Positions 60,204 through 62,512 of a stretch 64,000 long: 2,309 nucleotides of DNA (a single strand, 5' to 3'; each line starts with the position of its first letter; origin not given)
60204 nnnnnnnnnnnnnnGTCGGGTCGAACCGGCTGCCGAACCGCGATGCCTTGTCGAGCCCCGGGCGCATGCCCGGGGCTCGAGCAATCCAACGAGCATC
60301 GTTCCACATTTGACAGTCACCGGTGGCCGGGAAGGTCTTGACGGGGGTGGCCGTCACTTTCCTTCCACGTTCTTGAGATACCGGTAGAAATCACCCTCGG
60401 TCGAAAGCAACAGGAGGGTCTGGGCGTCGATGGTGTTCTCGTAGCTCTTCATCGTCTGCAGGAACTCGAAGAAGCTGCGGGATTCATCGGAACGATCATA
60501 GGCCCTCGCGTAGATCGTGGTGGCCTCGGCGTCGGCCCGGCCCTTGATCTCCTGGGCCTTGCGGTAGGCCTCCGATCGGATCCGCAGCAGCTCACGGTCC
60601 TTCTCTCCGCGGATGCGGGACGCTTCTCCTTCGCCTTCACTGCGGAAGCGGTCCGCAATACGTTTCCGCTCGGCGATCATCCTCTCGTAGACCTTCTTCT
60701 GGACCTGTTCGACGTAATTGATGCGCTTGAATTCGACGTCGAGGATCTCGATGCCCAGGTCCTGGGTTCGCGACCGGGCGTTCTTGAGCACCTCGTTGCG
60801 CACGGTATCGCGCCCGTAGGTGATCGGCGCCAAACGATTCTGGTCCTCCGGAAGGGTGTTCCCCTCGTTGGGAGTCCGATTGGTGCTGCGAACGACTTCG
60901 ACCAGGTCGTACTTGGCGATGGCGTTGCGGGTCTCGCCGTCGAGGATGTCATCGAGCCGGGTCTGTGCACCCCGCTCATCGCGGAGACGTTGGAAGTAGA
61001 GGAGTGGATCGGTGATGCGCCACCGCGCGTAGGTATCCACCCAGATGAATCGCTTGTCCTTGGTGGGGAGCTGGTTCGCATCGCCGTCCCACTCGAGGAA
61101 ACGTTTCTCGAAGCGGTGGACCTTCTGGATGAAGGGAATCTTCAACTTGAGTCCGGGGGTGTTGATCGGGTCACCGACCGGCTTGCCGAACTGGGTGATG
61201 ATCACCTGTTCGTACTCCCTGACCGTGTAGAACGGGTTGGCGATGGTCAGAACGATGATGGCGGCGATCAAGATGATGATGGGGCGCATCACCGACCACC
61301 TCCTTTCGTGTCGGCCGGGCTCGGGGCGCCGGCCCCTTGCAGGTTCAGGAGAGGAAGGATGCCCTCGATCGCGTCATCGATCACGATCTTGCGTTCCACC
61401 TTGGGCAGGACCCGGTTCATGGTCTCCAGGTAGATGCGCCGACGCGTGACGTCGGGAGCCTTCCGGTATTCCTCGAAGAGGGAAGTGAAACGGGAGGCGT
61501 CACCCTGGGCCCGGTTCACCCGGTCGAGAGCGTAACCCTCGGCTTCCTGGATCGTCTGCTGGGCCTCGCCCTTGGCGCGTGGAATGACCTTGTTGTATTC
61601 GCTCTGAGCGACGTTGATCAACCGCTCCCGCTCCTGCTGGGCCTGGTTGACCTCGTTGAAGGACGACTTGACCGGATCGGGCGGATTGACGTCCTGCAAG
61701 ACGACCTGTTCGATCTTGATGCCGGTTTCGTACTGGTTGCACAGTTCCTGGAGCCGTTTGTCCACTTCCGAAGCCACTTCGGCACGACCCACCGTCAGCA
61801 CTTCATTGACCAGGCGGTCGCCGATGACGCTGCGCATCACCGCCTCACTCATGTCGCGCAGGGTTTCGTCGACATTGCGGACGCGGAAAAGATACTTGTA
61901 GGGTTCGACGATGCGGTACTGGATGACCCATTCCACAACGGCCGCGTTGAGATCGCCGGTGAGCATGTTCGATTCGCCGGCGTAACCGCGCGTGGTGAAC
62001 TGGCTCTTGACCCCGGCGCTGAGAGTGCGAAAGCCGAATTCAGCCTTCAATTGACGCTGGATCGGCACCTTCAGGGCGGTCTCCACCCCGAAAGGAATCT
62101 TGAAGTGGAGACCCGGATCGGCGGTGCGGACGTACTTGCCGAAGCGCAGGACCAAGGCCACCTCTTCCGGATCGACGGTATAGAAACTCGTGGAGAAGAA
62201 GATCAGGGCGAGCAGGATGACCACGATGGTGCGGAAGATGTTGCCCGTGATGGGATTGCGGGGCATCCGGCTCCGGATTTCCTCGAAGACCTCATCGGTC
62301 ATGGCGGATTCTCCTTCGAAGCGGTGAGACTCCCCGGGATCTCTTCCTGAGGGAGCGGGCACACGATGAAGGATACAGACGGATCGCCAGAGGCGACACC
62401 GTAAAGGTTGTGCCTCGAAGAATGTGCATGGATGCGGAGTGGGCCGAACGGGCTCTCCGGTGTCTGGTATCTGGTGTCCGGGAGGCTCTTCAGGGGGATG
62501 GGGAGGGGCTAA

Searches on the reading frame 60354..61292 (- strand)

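Call 78: search_protein_families(library=pfam, proteins=[window:60354-61292:-], max_evalue=0.0001)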
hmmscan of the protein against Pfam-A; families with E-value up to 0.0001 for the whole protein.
window:60354-61292:- (312 aa): 1 family
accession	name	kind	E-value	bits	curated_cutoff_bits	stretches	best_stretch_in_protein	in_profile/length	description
PF01145.31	Band_7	-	2.4e-27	96.5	23.6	1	23-221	2-175/176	SPFH domain / Band 7 family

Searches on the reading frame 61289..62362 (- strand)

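Call 78: search_protein_families(library=pfam, proteins=[window:61289-62362:-], max_evalue=0.0001)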
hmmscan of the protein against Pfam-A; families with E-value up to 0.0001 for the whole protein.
window:61289-62362:- (357 aa): 2 families
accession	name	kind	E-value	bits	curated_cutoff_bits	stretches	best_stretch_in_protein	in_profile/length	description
PF01145.31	Band_7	-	3.5e-31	109.1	23.6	1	62-255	2-175/176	SPFH domain / Band 7 family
PF25627.1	Polyoma_VP2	-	5.6e-05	22.9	30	1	192-290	175-269/356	Polyomaviruses capsid protein VP2 family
